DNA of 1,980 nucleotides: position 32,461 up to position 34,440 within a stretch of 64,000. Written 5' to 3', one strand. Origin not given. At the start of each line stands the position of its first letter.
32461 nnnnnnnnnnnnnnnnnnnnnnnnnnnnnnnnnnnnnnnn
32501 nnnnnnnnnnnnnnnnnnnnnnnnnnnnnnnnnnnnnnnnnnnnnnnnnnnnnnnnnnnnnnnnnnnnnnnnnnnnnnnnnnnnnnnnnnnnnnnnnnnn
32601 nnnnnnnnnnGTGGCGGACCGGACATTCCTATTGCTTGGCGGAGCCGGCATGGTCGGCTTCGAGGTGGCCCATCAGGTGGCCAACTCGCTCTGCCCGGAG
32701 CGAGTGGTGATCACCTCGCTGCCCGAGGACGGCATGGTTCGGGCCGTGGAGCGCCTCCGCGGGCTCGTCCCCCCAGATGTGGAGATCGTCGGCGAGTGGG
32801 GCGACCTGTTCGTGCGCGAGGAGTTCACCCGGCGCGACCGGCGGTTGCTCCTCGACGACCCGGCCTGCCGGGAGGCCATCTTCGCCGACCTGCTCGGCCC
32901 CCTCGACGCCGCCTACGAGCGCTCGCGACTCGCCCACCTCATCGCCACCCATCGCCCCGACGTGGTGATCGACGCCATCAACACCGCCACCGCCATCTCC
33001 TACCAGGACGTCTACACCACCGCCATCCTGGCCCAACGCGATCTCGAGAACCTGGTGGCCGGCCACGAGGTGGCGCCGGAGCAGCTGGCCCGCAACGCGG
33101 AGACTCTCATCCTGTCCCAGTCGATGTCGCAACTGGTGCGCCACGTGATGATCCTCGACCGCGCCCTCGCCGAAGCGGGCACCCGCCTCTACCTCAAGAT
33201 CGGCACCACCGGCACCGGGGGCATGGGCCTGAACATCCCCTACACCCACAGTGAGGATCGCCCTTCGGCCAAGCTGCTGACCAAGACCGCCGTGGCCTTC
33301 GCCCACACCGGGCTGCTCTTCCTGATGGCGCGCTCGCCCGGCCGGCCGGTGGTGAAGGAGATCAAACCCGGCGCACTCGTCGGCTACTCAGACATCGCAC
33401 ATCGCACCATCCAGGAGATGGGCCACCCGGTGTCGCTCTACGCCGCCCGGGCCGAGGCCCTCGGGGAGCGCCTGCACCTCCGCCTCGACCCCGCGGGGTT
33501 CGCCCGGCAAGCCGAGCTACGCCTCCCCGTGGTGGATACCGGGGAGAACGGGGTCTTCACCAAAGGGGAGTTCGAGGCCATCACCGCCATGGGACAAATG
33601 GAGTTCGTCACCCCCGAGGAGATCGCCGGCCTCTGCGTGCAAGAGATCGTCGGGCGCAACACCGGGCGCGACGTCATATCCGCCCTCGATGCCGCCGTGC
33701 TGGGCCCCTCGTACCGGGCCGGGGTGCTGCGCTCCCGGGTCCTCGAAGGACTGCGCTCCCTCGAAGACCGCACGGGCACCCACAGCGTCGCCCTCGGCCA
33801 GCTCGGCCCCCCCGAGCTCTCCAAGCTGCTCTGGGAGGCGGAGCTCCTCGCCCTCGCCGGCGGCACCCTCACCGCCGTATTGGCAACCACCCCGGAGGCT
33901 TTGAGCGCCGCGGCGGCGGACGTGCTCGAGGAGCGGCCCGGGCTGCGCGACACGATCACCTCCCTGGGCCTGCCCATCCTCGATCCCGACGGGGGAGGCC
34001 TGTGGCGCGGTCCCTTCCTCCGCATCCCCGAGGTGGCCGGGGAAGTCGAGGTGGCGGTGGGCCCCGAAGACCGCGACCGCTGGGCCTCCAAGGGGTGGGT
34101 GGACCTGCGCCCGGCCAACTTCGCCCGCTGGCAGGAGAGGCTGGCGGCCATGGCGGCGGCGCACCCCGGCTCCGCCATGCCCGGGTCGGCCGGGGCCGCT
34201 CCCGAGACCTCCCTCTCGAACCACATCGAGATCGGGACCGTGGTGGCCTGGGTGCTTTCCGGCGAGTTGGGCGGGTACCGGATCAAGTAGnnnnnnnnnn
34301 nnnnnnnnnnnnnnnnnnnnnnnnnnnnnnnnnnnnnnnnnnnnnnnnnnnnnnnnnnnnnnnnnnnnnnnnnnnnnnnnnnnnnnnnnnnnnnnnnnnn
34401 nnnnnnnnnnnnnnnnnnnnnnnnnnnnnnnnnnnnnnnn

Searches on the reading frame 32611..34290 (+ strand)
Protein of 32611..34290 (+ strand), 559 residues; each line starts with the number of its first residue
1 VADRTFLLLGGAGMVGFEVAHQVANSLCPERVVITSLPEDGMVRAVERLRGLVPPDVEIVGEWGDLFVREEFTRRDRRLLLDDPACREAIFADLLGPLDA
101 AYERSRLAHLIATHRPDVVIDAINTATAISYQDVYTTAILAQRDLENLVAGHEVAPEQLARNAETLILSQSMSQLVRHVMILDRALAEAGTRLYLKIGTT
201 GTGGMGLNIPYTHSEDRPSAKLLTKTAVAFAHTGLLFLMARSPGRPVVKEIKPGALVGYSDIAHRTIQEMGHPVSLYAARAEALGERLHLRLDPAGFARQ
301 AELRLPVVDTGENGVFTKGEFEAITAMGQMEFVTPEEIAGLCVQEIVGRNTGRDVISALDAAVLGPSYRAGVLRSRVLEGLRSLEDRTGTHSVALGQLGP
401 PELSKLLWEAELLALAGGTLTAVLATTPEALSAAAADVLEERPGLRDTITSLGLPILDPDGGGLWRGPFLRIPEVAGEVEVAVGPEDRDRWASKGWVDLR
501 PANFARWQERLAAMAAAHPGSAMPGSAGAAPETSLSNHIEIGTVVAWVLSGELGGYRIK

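Call 48: search_protein_families(library=ncbifam, proteins=[window:32611-34290:+], max_evalue=0.01)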
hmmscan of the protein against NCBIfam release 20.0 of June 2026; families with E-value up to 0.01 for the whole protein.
window:32611-34290:+ (559 aa): 0 families

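Call 49: search_solved_structures(query=window:32611-34290:+, max_evalue=1, show_alignments=2)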
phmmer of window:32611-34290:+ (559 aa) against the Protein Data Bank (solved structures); distinct sequences matched with E-value up to 1: 0.

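Call 51: search_protein_families(library=pfam, proteins=[window:32611-34290:+], max_evalue=1)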
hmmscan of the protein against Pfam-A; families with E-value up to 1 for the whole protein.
window:32611-34290:+ (559 aa): 2 families
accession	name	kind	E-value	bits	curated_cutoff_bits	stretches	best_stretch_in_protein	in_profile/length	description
PF11473.13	B2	-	0.031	14.5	25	1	113-170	9-63/73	RNA binding protein B2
PF06282.16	DUF1036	-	0.039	15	23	1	477-503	13-39/113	Protein of unknown function (DUF1036)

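Call 52: find_homologous_proteins(query=window:32611-34290:+, max_evalue=0.00001)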
Query window:32611-34290:+ (559 aa): 6942 proteins with E <= 0.00001 among 8000 candidates; the best 120 are listed.
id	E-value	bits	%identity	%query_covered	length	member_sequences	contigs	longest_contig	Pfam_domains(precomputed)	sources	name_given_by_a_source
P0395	0.0e+0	1201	100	98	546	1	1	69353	PF27054.1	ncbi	ncbi:MAG: hypothetical protein ABIJ48_00610 [Actinomycetota bacterium]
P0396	0.0e+0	1104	90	100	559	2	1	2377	PF27054.1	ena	-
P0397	0.0e+0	1042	84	100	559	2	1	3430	PF27054.1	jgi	-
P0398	0.0e+0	1031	84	100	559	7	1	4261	PF27054.1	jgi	jgi:hypothetical protein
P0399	0.0e+0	1018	84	100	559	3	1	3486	PF27054.1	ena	-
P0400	0.0e+0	1014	83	100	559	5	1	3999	PF27054.1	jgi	-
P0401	0.0e+0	1012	82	100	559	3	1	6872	PF27054.1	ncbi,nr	ncbi:MAG: hypothetical protein H6Q11_39 [Acidobacteria bacterium]|nr:hypothetical protein [Acidobact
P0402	0.0e+0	1012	82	100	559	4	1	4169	PF27054.1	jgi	-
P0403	2.2e-298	1009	82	100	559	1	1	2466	PF27054.1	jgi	jgi:hypothetical protein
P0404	1.8e-291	986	82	100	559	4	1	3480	PF27054.1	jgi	jgi:hypothetical protein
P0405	4.0e-288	975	80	100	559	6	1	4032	PF27054.1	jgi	-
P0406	6.4e-284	961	78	100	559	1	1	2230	PF27054.1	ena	-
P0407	7.5e-284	961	79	100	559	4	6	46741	PF27054.1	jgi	-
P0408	3.3e-280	949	79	100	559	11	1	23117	PF27054.1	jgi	jgi:hypothetical protein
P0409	4.7e-279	945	77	100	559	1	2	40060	PF27054.1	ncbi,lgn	-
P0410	5.9e-276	935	76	100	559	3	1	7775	PF27054.1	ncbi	-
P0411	1.5e-275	934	77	100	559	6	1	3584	PF27054.1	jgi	-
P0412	1.0e-274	931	77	100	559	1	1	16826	PF27054.1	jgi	jgi:NAD(P)-dependent dehydrogenase (short-subunit alcohol dehydrogenase family)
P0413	7.4e-274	928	76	100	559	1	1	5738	PF27054.1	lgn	-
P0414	2.7e-273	926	76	100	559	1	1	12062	PF27054.1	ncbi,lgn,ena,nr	ncbi:MAG TPA: hypothetical protein VLS92_09015 [Acidimicrobiia bacterium]|nr:hypothetical protein [A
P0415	3.4e-273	926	76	100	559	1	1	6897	PF27054.1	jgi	jgi:hypothetical protein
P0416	5.1e-273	925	76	100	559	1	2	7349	PF27054.1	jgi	jgi:NAD(P)-dependent dehydrogenase (short-subunit alcohol dehydrogenase family)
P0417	2.7e-271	920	75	100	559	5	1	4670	PF27054.1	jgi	-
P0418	5.2e-271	919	75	100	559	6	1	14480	PF27054.1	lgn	-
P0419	5.0e-270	915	75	100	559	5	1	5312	PF27054.1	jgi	jgi:hypothetical protein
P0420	8.3e-269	911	76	100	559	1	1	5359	PF27054.1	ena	-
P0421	3.7e-266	903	83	90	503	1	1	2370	PF27054.1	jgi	jgi:hypothetical protein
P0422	2.8e-263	893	75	100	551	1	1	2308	PF27054.1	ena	-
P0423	3.6e-261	886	72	100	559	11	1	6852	PF27054.1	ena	-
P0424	3.0e-256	870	73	100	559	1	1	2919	PF27054.1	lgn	-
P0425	6.1e-253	859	72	100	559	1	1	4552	PF27054.1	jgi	-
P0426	6.9e-252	856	70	99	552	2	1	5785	PF27054.1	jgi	jgi:hypothetical protein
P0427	1.8e-251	854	70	100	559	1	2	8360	PF27054.1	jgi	jgi:hypothetical protein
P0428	1.9e-251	854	69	100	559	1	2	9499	PF27054.1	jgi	jgi:hypothetical protein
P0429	4.0e-250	850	70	100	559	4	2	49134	PF27054.1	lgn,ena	-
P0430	7.7e-249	845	70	100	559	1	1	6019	PF27054.1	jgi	-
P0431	9.1e-248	842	69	100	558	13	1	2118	PF27054.1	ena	-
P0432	6.1e-247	839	69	100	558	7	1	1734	PF27054.1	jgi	-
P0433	3.4e-246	837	69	100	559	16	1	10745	PF27054.1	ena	-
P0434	4.4e-244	830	70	98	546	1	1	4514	PF27054.1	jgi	jgi:hypothetical protein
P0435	5.2e-244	830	68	100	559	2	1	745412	PF27054.1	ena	-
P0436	2.0e-243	828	67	100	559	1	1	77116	PF27054.1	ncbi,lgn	-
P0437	1.4e-241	822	68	100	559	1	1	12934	PF27054.1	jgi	jgi:hypothetical protein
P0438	2.8e-241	821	67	98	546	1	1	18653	PF27054.1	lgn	-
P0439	3.3e-241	820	67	100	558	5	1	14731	PF27054.1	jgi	-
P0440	1.3e-240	818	67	100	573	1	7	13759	PF27054.1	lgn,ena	-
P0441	3.2e-240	817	67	100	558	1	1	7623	PF27054.1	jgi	-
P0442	5.6e-240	816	67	100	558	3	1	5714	PF27054.1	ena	-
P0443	1.1e-238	812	67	100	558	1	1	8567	PF27054.1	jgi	-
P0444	2.8e-238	811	67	100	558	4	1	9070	PF27054.1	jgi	jgi:hypothetical protein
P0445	7.6e-238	809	67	100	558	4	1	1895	PF27054.1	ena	-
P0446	8.8e-237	806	68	98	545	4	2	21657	PF27054.1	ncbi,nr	ncbi:MAG: hypothetical protein KJ698_00995 [Actinobacteria bacterium]|nr:hypothetical protein [Actin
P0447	3.0e-235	801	67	100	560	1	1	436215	PF27054.1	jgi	jgi:hypothetical protein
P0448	2.1e-234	798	66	100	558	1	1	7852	PF27054.1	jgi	-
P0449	1.1e-233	795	66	100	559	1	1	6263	PF27054.1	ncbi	-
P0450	3.5e-233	794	66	98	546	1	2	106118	PF27054.1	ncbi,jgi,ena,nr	ncbi:MAG: hypothetical protein A2Z12_03575 [Actinobacteria bacterium RBG_16_68_21]|nr:MAG: hypotheti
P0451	4.5e-233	793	66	100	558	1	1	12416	PF27054.1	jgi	-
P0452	6.0e-233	793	66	100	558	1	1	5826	PF27054.1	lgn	-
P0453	8.3e-233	793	66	98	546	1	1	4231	PF27054.1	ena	-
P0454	6.0e-232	790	66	100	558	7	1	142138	PF27054.1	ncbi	-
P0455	8.4e-232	789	66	100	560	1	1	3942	PF27054.1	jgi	jgi:hypothetical protein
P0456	1.2e-231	789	66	100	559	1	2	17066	PF27054.1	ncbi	-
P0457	9.7e-231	786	66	100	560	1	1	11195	PF27054.1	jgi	jgi:hypothetical protein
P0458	1.2e-230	785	64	100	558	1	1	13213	PF27054.1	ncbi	-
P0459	3.7e-230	784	65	100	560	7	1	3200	PF27054.1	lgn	-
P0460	9.5e-230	782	64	100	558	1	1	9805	PF27054.1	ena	-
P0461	2.4e-229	781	65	100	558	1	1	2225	PF27054.1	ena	-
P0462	3.1e-229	781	64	100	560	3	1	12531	PF27054.1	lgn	-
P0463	4.8e-229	780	66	100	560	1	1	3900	PF27054.1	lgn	-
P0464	2.3e-228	778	66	98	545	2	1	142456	PF27054.1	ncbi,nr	ncbi:MAG: hypothetical protein KQH83_01130 [Actinobacteria bacterium]|nr:hypothetical protein [Actin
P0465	3.2e-228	777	65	99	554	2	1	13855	PF27054.1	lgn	-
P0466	3.4e-227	774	65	100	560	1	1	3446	PF27054.1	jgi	jgi:hypothetical protein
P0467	5.5e-227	773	65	100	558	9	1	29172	PF27054.1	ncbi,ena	-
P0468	1.3e-226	772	65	100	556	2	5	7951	PF27054.1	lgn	-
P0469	2.6e-226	771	64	100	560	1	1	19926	PF27054.1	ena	-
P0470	4.0e-226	771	65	100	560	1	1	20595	PF27054.1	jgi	jgi:hypothetical protein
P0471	6.4e-226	770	66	100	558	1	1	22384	PF27054.1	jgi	jgi:hypothetical protein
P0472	2.0e-225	768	66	99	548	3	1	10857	PF27054.1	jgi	jgi:hypothetical protein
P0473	2.4e-225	768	64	100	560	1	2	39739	PF27054.1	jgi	jgi:hypothetical protein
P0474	6.6e-225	766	64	100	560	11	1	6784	PF27054.1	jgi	jgi:hypothetical protein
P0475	1.3e-224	766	65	100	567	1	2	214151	PF27054.1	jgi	jgi:hypothetical protein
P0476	1.0e-223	763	63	100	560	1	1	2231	PF27054.1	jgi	jgi:hypothetical protein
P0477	1.3e-223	762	63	100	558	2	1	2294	PF27054.1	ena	-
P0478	1.5e-223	762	63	100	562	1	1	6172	PF27054.1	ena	-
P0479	2.2e-223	761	63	100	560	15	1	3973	PF27054.1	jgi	-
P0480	3.2e-223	761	63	97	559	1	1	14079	PF27054.1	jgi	jgi:hypothetical protein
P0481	5.3e-223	760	63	100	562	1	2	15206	PF27054.1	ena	-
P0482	5.9e-223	760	64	100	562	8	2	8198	PF27054.1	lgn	-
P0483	6.6e-223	760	64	100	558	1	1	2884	PF27054.1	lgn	-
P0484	7.9e-223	760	62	100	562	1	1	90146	PF27054.1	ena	-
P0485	8.2e-223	760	63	100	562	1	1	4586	PF27054.1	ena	-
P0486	9.9e-223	759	63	100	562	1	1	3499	PF27054.1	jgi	-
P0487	1.5e-222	759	63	100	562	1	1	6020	PF27054.1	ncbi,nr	ncbi:MAG: hypothetical protein RI637_04045 [Acidimicrobiia bacterium]|nr:hypothetical protein [Acidi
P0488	1.9e-222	758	64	100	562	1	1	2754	PF27054.1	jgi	jgi:hypothetical protein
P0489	2.0e-222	758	64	100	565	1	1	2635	PF27054.1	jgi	jgi:hypothetical protein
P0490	3.8e-222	757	61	97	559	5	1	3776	PF27054.1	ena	-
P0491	6.2e-222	757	62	100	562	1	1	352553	PF27054.1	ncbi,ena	-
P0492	1.0e-221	756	62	100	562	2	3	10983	PF27054.1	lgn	-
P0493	3.1e-221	754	63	100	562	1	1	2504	PF27054.1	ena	-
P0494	3.7e-221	754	62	100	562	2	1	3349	PF27054.1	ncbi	-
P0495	3.8e-221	754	63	100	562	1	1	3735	PF27054.1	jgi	jgi:hypothetical protein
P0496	2.9e-220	751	63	100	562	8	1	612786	PF27054.1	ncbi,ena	-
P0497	3.4e-220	751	61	100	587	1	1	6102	PF27054.1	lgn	-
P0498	6.6e-220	750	63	100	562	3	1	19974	PF27054.1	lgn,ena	-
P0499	1.2e-219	749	63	100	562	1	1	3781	PF27054.1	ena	-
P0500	1.2e-219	749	62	100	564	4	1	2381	PF27054.1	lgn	-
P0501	6.1e-219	747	62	100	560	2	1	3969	PF27054.1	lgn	-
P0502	7.2e-219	747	63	97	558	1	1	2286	PF27054.1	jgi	jgi:hypothetical protein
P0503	8.1e-219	746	63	100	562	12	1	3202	PF27054.1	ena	-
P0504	1.0e-218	746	61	100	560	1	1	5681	PF27054.1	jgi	jgi:hypothetical protein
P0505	1.4e-218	746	62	100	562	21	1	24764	PF27054.1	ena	-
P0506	2.2e-218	745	62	100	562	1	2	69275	PF27054.1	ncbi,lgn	-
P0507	2.3e-218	745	60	100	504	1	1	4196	PF27054.1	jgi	-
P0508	3.1e-218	744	61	100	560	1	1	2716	PF27054.1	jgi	jgi:hypothetical protein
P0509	1.5e-217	742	63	100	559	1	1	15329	PF27054.1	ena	-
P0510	2.4e-217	742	62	100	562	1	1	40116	PF27054.1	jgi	jgi:hypothetical protein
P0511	3.3e-217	741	62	100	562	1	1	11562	PF27054.1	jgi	jgi:hypothetical protein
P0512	4.0e-217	741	65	98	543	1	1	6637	PF27054.1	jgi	jgi:hypothetical protein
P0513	1.9e-216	739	63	100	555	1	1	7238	PF27054.1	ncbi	-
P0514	1.3e-215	736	62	100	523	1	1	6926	PF27054.1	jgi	-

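Call 55: find_encoding_contigs(protein=P0435, flank=6000, max_places=1)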
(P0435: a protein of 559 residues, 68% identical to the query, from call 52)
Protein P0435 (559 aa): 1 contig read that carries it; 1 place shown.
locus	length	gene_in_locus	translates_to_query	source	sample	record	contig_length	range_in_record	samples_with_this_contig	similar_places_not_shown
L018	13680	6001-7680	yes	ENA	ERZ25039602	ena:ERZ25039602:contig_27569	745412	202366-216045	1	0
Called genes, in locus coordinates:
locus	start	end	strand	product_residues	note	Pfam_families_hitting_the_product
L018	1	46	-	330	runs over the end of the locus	PF12911:OppC_N, PF00528:BPD_transp_1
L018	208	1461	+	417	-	PF00890:FAD_binding_2 (weak), PF01266:DAO, PF07992:Pyr_redox_2 (faint)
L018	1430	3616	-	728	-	PF13549:ATP-grasp_5, PF13380:CoA_binding_2, PF13607:Succ_CoA_lig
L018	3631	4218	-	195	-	PF01558:POR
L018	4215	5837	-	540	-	PF01855:POR_N, PF02775:TPP_enzyme_C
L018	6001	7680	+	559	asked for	PF27054:Beta_methylindole_red_C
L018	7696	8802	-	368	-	PF02720:DUF222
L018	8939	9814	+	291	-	PF01135:PCMT, PF01209:Ubie_methyltran, PF13489:Methyltransf_23, PF05148:Methyltransf_8 (weak), PF13847:Methyltransf_31, PF08241:Methyltransf_11, PF08242:Methyltransf_12, PF13649:Methyltransf_25, +3 more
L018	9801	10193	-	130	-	PF00581:Rhodanese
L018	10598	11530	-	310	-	PF02738:MoCoBD_1, PF20256:MoCoBD_2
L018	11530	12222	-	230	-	-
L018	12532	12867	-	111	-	PF01799:Fer2_2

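Call 56: find_encoding_contigs(protein=P0496, flank=6000, max_places=1)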
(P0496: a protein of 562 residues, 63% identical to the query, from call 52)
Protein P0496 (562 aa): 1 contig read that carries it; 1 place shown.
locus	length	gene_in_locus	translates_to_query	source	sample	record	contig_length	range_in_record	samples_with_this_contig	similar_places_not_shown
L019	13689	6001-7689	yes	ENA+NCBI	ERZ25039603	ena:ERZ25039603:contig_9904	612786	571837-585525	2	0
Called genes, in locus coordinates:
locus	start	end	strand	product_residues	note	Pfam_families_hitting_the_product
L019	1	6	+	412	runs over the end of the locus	PF05977:MFS_3, PF07690:MFS_1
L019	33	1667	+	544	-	PF18158:AidB_N, PF02770:Acyl-CoA_dh_M, PF00441:Acyl-CoA_dh_1, PF08028:Acyl-CoA_dh_2 (weak), PF22924:ACOX_C_alpha1 (weak)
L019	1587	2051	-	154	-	-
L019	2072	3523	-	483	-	PF14691:Fer4_20, PF13738:Pyr_redox_3 (faint), PF00070:Pyr_redox (weak), PF01266:DAO (weak), PF07992:Pyr_redox_2, PF12831:FAD_oxidored (weak), PF01593:Amino_oxidase (weak), PF13450:NAD_binding_8, +1 more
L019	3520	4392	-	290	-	PF10418:DHODB_Fe-S_bind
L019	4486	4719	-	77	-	-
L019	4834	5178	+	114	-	-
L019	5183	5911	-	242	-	PF01988:VIT1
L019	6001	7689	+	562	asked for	PF27054:Beta_methylindole_red_C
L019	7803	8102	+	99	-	-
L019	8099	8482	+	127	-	PF22636:FlK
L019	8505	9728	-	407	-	PF01520:Amidase_3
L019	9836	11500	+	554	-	PF07837:FTCD_N, PF02971:FTCD, PF04961:FTCD_C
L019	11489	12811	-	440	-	PF02775:TPP_enzyme_C, PF01558:POR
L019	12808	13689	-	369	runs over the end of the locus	PF01855:POR_N, PF17147:PFOR_II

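Call 57: find_encoding_contigs(protein=P0491, flank=6000, max_places=1)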
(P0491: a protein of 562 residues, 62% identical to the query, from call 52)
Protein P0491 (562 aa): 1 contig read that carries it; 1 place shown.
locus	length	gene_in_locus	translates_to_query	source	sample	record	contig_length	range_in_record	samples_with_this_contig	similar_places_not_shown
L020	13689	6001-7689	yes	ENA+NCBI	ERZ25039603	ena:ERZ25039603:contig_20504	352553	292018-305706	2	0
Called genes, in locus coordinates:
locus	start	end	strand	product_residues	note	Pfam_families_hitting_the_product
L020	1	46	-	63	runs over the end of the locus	-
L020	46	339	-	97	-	PF07332:Phage_holin_3_6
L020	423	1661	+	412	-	PF05977:MFS_3, PF07690:MFS_1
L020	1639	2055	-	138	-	-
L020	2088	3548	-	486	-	PF14691:Fer4_20, PF00070:Pyr_redox (weak), PF00890:FAD_binding_2 (weak), PF01266:DAO (weak), PF07992:Pyr_redox_2, PF12831:FAD_oxidored (weak), PF13241:NAD_binding_7 (faint), PF13450:NAD_binding_8, +1 more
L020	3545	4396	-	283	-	PF10418:DHODB_Fe-S_bind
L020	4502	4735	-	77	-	-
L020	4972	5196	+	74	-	-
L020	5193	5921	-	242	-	PF01988:VIT1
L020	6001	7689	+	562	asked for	PF27054:Beta_methylindole_red_C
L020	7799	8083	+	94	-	-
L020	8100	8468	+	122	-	PF22636:FlK, PF03061:4HBT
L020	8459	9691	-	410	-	PF01520:Amidase_3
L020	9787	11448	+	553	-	PF07837:FTCD_N, PF02971:FTCD, PF04961:FTCD_C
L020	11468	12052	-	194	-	PF01553:Acyltransferase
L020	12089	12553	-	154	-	PF00293:NUDIX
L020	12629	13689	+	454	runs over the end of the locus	PF00108:Thiolase_N, PF22691:Thiolase_C_1, PF02803:Thiolase_C (weak)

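Call 68: predict_structure(alignment_id=A1)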
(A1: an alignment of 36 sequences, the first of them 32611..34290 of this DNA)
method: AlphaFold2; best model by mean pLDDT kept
length: 559 residues; sequences in the alignment: 36
mean_pLDDT: 78.2   pTM: 0.76
mean pLDDT of the five models: 78.2, 77.4, 77.1, 74.7, 71.9
residues with pLDDT >= 90: 179; 70-90: 234; 50-70: 77; < 50: 69
segments of 3 or more residues with pLDDT < 50: 125-135, 200-224, 351-362, 396-398, 519-521, 523-529
pLDDT, mean of each block of 10 residues (from residue 1): 90 83 94 91 89 93 88 82 85 89 94 97 55 54 81 83 69 77 94 79 37 32 53 79 85 63 80 87 90 92 85 73 69 75 81 39 51 76 86 61 85 93 96 97 91 92 92 75 82 88 96 75 46 66 82 58
secondary structure, 60 per line:
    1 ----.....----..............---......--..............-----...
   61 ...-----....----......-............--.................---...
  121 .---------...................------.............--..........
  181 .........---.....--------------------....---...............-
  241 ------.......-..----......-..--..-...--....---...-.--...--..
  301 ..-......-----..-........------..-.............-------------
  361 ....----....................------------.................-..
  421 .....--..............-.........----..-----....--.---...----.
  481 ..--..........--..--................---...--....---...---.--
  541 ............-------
elements in order: E5-9 H14-27 E31-36 H39-52 E58-63 H77-82 H84-95 H98-104 H106-114 E118-121 H131-149 H156-168 H171-189 E193-197 H218-221 H225-239 E247-253 E261-266 E275-277 E280-283 E287-289 E299-302 E304-309 H318-325 H335-347 E361-364 H369-388 H401-417 H420-425 H428-441 H443-451 E463-466 E480-482 H485-494 H501-516 H525-528 H541-552

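Call 71: fold_search(model_id=the predicted structure, library=pdb)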
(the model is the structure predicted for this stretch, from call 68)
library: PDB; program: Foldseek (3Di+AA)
matches with E <= 10: 1839; with E <= 0.001: 691
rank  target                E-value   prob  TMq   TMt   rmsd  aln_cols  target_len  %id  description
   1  4bmv_C                2.8e-07  1.00  0.23  0.44   7.9       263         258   14  Short-chain dehydrogenase from Sphingobium yanoikuyae in complex with NADPH (released 2014-03-19)
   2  3l77                  4.5e-07  1.00  0.27  0.57   8.8       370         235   12  X-ray structure alcohol dehydrogenase from archaeon Thermococcus sibiricus complexed with 5-hydroxy-NADP (released 2011-01-19)
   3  1x7g_B                7.0e-07  1.00  0.24  0.49   6.5       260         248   17  Actinorhodin Polyketide Ketoreductase, act KR, with NADP bound (released 2004-12-14)
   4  4dbz_B                7.4e-07  1.00  0.23  0.45   7.7       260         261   16  Crystal Structure of V151L Actinorhodin Polyketide Ketoreductase with NADPH (released 2013-01-16)
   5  3tn7_A                7.9e-07  1.00  0.28  0.60   8.6       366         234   12  Crystal structure of short-chain alcohol dehydrogenase from hyperthermophilic archaeon Thermococcus sibiricus complexe (released 2012-08-15)
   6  6ci9_O                8.8e-07  1.00  0.23  0.47   7.1       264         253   18  RMM microcompartment-associated aminopropanol dehydrogenase NADP + aminoacetone holo-structure (released 2018-05-30)
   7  1xr3_B                8.8e-07  1.00  0.23  0.46   7.7       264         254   16  Actinorhodin Polyketide Ketoreductase with NADP and the Inhibitor Isoniazid bound (released 2005-09-27)
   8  6jh7_B                9.8e-07  1.00  0.19  0.35  11.2       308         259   13  Crystal structure of AerF from Microcystis aeruginosa (released 2019-11-27)
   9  6ci9_C                1.0e-06  1.00  0.24  0.46   7.2       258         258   18  RMM microcompartment-associated aminopropanol dehydrogenase NADP + aminoacetone holo-structure (released 2018-05-30)
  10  4dry_A                1.1e-06  1.00  0.26  0.53   8.9       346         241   15  The crystal structure of 3-oxoacyl-[acyl-carrier-protein] reductase from Rhizobium meliloti (released 2012-02-29)
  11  6jh7_A                1.2e-06  1.00  0.18  0.34   9.8       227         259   13  Crystal structure of AerF from Microcystis aeruginosa (released 2019-11-27)
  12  2pzk_B                1.2e-06  1.00  0.20  0.33  17.6       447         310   11  Crystal structure of the Bordetella bronchiseptica enzyme WbmG in complex with NAD (released 2007-10-02)
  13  6ci9_J                1.3e-06  1.00  0.25  0.49   6.3       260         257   17  RMM microcompartment-associated aminopropanol dehydrogenase NADP + aminoacetone holo-structure (released 2018-05-30)
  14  4bmv_I                1.6e-06  1.00  0.22  0.43   8.0       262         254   15  Short-chain dehydrogenase from Sphingobium yanoikuyae in complex with NADPH (released 2014-03-19)
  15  4bmv_F                1.7e-06  1.00  0.22  0.43   7.6       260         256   15  Short-chain dehydrogenase from Sphingobium yanoikuyae in complex with NADPH (released 2014-03-19)
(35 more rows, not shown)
